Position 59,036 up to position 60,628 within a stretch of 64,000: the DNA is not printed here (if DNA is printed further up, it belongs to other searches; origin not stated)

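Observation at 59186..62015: Tandem paralogs: cytoplasmic PilZ domain - single TM - Pro/Ser linker - periplasmic NTF2-like domain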

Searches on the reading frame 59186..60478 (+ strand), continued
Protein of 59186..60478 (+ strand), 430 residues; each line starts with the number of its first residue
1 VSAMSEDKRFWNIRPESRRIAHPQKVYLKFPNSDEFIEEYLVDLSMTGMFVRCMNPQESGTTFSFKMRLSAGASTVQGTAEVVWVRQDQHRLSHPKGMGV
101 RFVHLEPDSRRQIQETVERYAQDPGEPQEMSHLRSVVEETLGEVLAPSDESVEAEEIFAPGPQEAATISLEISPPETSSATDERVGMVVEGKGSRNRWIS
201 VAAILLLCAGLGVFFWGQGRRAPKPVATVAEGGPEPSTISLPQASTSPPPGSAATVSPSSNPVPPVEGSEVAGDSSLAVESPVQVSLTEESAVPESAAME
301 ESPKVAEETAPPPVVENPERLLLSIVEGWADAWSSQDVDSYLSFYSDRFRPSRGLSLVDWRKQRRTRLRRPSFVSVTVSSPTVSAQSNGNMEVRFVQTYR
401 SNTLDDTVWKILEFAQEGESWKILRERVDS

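Call 44: search_solved_structures(query=A1, max_evalue=10, show_alignments=5)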
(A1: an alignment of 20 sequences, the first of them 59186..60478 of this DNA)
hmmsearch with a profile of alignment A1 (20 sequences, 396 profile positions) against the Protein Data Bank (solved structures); distinct sequences matched with E-value up to 10: 12.
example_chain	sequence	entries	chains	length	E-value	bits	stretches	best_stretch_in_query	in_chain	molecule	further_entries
7o21_A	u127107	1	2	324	2.1e-11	47.3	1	279-393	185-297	Uncharacterized conserved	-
6xj6_A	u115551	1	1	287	2.8e-06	30.4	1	275-393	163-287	Pgp2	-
4xzz_A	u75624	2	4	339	1.2e-05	28.4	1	283-390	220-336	Conserved hypothetical secreted protein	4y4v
6xj7_A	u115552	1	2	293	8.3e-05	25.6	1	275-392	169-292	Pgp2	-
8rjc_9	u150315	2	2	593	0.074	15.9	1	182-277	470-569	Calnexin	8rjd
3dsg_A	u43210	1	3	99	0.087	15.6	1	43-100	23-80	Type IV fimbriae assembly protein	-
4f48_B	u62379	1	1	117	0.11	15.3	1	42-100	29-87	Type IV fimbriae assembly protein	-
3h3h_A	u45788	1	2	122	0.3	13.9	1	289-319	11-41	uncharacterized SnoaL-like protein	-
7lkq_B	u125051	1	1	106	0.48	13.2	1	45-100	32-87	Type IV fimbriae assembly protein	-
3cnr_A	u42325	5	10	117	0.52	13.1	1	45-100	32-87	Type IV fimbriae assembly protein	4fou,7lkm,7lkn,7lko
9uas_F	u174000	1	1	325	3.2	10.5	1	149-270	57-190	PsaF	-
9vfj_F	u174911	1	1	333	4.1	10.1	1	149-270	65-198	Photosystem I reaction center subunit III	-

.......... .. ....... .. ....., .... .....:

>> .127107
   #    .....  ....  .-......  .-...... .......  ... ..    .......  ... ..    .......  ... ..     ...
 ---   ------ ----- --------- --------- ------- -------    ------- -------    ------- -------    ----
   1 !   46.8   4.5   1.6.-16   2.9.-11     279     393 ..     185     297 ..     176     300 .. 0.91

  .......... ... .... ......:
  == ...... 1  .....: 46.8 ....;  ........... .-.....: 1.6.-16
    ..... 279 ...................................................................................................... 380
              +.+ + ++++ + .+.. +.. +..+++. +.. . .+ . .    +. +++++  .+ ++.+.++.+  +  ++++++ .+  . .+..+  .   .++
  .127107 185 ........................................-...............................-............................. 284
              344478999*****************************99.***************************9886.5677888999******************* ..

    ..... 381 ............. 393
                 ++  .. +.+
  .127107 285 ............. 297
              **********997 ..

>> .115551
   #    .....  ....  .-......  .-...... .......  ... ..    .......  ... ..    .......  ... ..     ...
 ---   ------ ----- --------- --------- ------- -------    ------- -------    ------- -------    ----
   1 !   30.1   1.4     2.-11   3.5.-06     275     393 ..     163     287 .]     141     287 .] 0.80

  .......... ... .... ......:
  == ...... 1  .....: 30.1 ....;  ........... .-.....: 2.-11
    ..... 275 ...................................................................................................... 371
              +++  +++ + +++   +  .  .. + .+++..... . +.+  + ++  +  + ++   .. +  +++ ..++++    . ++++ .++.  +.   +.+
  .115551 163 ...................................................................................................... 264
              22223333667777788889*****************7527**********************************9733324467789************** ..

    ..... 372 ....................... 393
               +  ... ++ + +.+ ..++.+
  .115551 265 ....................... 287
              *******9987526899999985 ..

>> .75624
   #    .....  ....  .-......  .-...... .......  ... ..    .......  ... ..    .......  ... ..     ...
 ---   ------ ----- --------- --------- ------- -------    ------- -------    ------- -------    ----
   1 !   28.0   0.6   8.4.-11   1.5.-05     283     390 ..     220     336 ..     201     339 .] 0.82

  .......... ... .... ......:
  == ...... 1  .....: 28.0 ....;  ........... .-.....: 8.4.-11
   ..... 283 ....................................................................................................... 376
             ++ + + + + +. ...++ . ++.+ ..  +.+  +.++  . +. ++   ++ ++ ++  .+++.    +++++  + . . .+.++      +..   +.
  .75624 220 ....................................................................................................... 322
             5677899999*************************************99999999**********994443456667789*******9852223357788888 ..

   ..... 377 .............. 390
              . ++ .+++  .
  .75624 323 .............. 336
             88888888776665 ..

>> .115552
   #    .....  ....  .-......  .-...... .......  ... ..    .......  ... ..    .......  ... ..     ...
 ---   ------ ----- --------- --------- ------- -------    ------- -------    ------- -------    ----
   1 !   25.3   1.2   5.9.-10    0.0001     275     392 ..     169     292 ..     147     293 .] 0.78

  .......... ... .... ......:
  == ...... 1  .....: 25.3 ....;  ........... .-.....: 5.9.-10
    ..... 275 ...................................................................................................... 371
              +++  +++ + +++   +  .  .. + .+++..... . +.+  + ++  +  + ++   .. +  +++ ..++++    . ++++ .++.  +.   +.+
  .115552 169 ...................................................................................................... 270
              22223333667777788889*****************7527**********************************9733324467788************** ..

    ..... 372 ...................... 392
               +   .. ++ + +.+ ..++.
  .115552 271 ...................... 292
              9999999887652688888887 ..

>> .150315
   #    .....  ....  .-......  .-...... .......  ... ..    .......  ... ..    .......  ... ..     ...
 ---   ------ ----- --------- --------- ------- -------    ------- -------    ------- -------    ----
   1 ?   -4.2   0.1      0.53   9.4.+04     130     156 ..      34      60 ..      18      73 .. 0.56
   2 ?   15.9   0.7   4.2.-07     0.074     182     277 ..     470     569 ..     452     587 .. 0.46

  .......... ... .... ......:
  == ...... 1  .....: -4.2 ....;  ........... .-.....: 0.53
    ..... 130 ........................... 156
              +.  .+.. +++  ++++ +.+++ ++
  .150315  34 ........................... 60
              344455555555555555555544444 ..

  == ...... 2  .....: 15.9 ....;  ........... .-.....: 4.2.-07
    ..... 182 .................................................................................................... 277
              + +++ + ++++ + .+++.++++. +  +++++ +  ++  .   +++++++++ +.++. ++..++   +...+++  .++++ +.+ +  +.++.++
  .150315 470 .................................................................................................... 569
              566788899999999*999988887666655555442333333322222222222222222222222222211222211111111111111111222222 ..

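Call 55: search_protein_families(library=pfam, proteins=[P0045, P0047, P0049, P0065, P0089, P0092, P0121, P0124, P0085], max_evalue=0.0001)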
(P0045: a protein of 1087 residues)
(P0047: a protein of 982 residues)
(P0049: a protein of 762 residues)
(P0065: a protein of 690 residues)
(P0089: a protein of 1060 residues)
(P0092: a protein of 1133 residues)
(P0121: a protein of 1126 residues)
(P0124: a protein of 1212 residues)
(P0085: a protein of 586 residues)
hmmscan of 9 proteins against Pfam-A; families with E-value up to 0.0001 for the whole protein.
P0045 (1087 aa): 16 families
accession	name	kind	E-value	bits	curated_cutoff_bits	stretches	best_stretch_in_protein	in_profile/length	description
PF24125.1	Cds6_C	-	1.1e-66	222.6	27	5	307-411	2-110/111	Cds6 C-terminal NTF2-like domain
PF14534.12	DUF4440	-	1.3e-17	64.6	25.2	0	477-578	1-107/107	Domain of unknown function (DUF4440)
PF13474.12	SnoaL_3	-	1.3e-15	58.2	22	1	477-578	1-111/121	SnoaL-like domain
PF14559.12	TPR_19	-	7.6e-14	52.2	25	2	33-90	1-58/68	Tetratricopeptide repeat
PF13414.12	TPR_11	-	2e-11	43.8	26.8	1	100-138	3-41/42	TPR repeat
PF13432.12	TPR_16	-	2.3e-11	44.4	32.7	1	29-91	3-65/65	Tetratricopeptide repeat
PF00515.34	TPR_1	-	3.4e-11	42.9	27.8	1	93-124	3-34/34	Tetratricopeptide repeat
PF07719.23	TPR_2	-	3.5e-11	42.8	27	1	92-124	2-34/34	Tetratricopeptide repeat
PF13431.12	TPR_17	-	1.1e-10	41.3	24.4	0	49-78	5-34/34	Tetratricopeptide repeat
PF13181.12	TPR_8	-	3.4e-10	39.7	25.7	1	93-124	3-34/34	Tetratricopeptide repeat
PF12680.13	SnoaL_2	-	4.7e-09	37.2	27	0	983-1014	1-32/102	SnoaL-like domain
PF13371.12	TPR_9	-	3.7e-07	30.5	35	0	88-127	26-65/73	Tetratricopeptide repeat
PF13428.12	TPR_14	-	6e-07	30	23.5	0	94-134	4-44/44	Tetratricopeptide repeat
PF13174.12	TPR_6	-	4.9e-06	27.3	26.3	0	58-89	1-32/33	Tetratricopeptide repeat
PF12895.13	ANAPC3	-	1.7e-05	25.5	27.2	1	30-81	30-80/82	Anaphase-promoting complex, cyclosome, subunit 3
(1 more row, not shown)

P0047 (982 aa): 16 families
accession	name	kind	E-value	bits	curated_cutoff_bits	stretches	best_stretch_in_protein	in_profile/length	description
PF24125.1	Cds6_C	-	2.1e-57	192.7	27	4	341-445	2-110/111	Cds6 C-terminal NTF2-like domain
PF13474.12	SnoaL_3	-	2.1e-17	64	22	1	519-622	1-113/121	SnoaL-like domain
PF14559.12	TPR_19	-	5.9e-14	52.6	25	2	33-89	1-57/68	Tetratricopeptide repeat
PF14534.12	DUF4440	-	2.2e-13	51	25.2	0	341-442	1-107/107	Domain of unknown function (DUF4440)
PF00515.34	TPR_1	-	3.3e-12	46.1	27.8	1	92-124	2-34/34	Tetratricopeptide repeat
PF13414.12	TPR_11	-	1.9e-11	43.9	26.8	1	100-138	3-41/42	TPR repeat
PF07719.23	TPR_2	-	3e-11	42.9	27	1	92-124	2-34/34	Tetratricopeptide repeat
PF13431.12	TPR_17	-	4.2e-11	42.7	24.4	0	79-111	1-33/34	Tetratricopeptide repeat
PF13432.12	TPR_16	-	3.2e-10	40.7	32.7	1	32-89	6-63/65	Tetratricopeptide repeat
PF13181.12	TPR_8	-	8.8e-10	38.4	25.7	1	93-124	3-34/34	Tetratricopeptide repeat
PF13371.12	TPR_9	-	3.7e-09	36.9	35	0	32-87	4-59/73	Tetratricopeptide repeat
PF13428.12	TPR_14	-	2.4e-08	34.3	23.5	0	59-98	3-42/44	Tetratricopeptide repeat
PF12680.13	SnoaL_2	-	1.1e-06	29.6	27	0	879-946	1-67/102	SnoaL-like domain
PF13424.12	TPR_12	-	2.9e-05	24.6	30.1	0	63-121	9-75/77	Tetratricopeptide repeat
PF12895.13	ANAPC3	-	3.2e-05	24.5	27.2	1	33-81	33-80/82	Anaphase-promoting complex, cyclosome, subunit 3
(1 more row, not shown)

P0049 (762 aa): 1 family
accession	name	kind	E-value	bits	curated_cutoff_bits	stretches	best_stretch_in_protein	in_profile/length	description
PF24125.1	Cds6_C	-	2.3e-58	195.7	27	4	645-750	2-111/111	Cds6 C-terminal NTF2-like domain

P0065 (690 aa): 5 families
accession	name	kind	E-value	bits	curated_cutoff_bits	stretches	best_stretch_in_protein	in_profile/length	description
PF24125.1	Cds6_C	-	1.8e-51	173.5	27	3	432-536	2-111/111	Cds6 C-terminal NTF2-like domain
PF04355.18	BamE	-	4.3e-21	74.9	23.2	1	35-102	1-68/71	Outer membrane protein assembly factor BamE domain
PF14534.12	DUF4440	-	9.2e-08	32.9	25.2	0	585-660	2-79/107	Domain of unknown function (DUF4440)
PF12893.14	Lumazine_bd_2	-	1e-07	33.1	22.1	0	464-534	46-112/116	Putative lumazine-binding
PF13474.12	SnoaL_3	-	4e-06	27.6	22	0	433-534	2-113/121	SnoaL-like domain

P0089 (1060 aa): 3 families
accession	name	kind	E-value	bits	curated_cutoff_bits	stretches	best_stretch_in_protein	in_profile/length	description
PF24125.1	Cds6_C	-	1e-49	167.9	27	3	808-911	2-110/111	Cds6 C-terminal NTF2-like domain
PF04355.18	BamE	-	1.2e-23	83.2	23.2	1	35-100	1-66/71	Outer membrane protein assembly factor BamE domain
PF14534.12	DUF4440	-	1.6e-05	25.7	25.2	0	955-1043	2-92/107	Domain of unknown function (DUF4440)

P0092 (1133 aa): 2 families
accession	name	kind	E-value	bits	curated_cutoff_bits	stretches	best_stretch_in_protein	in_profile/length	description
PF07238.19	PilZ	-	2.4e-26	92.5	22.5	2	11-122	1-102/102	PilZ domain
PF24125.1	Cds6_C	-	1.6e-09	38.4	27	1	1026-1125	7-110/111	Cds6 C-terminal NTF2-like domain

P0121 (1126 aa): 2 families
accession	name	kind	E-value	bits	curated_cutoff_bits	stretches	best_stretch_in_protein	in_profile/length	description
PF07238.19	PilZ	-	3.3e-26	92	22.5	2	4-115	1-101/102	PilZ domain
PF24125.1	Cds6_C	-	8e-10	39.4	27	1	1014-1115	5-110/111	Cds6 C-terminal NTF2-like domain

P0124 (1212 aa): 2 families
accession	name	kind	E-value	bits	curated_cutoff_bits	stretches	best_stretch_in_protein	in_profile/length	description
PF07238.19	PilZ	-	1.7e-27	96.2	22.5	2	15-126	1-101/102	PilZ domain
PF24125.1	Cds6_C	-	4.4e-09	37.1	27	1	1103-1204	5-110/111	Cds6 C-terminal NTF2-like domain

P0085 (586 aa): 2 families
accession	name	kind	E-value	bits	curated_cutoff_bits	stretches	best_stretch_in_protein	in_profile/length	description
PF07238.19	PilZ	-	7.5e-26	90.9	22.5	2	145-247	4-101/102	PilZ domain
PF24125.1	Cds6_C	-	1.6e-15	57.8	27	1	477-581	2-110/111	Cds6 C-terminal NTF2-like domain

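Call 56: find_related_loci(query=A1, collection=genome_contigs, flank=6000)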
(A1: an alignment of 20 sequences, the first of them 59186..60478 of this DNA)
Query A1 (430 aa) in genome_contigs; peptide patterns used: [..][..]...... (x = any residue, [..] = any of these).
132 stretches matched a pattern; 35 encode a relative of the query (tblastn E <= 1e-3); 35 distinct loci.
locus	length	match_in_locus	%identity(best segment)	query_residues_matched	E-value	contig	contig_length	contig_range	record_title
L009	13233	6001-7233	43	4-428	6e-91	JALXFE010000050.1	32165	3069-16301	MAG: Thermoanaerobaculia bacterium isolate V2_maxbin2_scaf2bin.072 V2_NODE_112_length_32165_cov_7.222236, whole genome s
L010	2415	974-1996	32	16-429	1e-42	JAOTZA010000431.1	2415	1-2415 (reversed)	MAG: Acidobacteriota bacterium isolate 21_Jan_SF_Bin62 21_Jan_SF_Bin62_scaffold_67960_c1, whole genome shotgun sequence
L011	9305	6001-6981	30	16-427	1e-41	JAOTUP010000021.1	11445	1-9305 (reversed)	MAG: Acidobacteriota bacterium isolate 13_May_SF_Bin12 13_May_SF_Bin12_scaffold_4756_c1, whole genome shotgun sequence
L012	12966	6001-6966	31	16-427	1e-39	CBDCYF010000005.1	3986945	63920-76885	MAG: Candidatus Multivoradales bacterium isolate fa92297e-59d4-4d54-97ff-e4ae523241f8 genome assembly, contig: contig_5,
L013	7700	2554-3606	32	12-426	6e-36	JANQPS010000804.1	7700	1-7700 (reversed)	MAG: Thermoanaerobaculia bacterium isolate IP29b_bin.170 k99_2852707, whole genome shotgun sequence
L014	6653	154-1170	48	12-429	2e-25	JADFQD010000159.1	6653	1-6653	MAG: Acidobacteria bacterium isolate B78T1B8 B78T1B8_NODE25111, whole genome shotgun sequence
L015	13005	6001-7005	29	40-426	5e-25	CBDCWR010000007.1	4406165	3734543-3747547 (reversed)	MAG: Candidatus Multivoraceae bacterium isolate 652d70b7-ea99-405b-b753-5a6e501b7d32 genome assembly, contig: contig_7,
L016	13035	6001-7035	43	16-428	2e-24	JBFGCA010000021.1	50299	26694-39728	MAG: Thermoanaerobaculia bacterium isolate Mix_sand01.2020.11.Z.57 k141_341949_length_50299_cov_16.0064, whole genome sh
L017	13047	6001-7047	48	16-426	7e-23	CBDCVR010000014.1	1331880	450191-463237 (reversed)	MAG: Candidatus Multivoradales bacterium isolate 0088ef25-fcbd-47ff-864f-d136ca1a03a8 genome assembly, contig: contig_14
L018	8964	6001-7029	44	16-429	1e-22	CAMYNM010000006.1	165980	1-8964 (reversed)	MAG: Thermoanaerobaculia bacterium isolate FO_M_Acidobacteriota_06 genome assembly, contig: scaffold_45, whole genome sh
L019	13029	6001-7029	37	14-426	6e-21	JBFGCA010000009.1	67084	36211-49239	MAG: Thermoanaerobaculia bacterium isolate Mix_sand01.2020.11.Z.57 k141_2184687_length_67084_cov_16.2459, whole genome s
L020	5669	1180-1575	36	13-142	1e-18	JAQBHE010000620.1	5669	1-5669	MAG: Holophagae bacterium isolate MAG_452_bin-34 452_bin-34_ctg-620, whole genome shotgun sequence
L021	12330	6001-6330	35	16-125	9e-18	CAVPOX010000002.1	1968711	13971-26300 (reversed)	MAG: uncultured Acidobacteriota bacterium isolate MFD09779.bin.2.66 genome assembly, contig: contig_26450, whole genome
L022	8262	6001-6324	37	15-122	1e-17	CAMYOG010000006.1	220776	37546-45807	MAG: Thermoanaerobaculia bacterium isolate ES_Acidobacteriota_04 genome assembly, contig: scaffold_14, whole genome shot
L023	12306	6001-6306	38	19-119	4e-16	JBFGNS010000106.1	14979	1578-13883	MAG: Thermoanaerobaculia bacterium isolate Mix_sand03.2021.01.Z.37 k141_328596_length_14979_cov_17.6603, whole genome sh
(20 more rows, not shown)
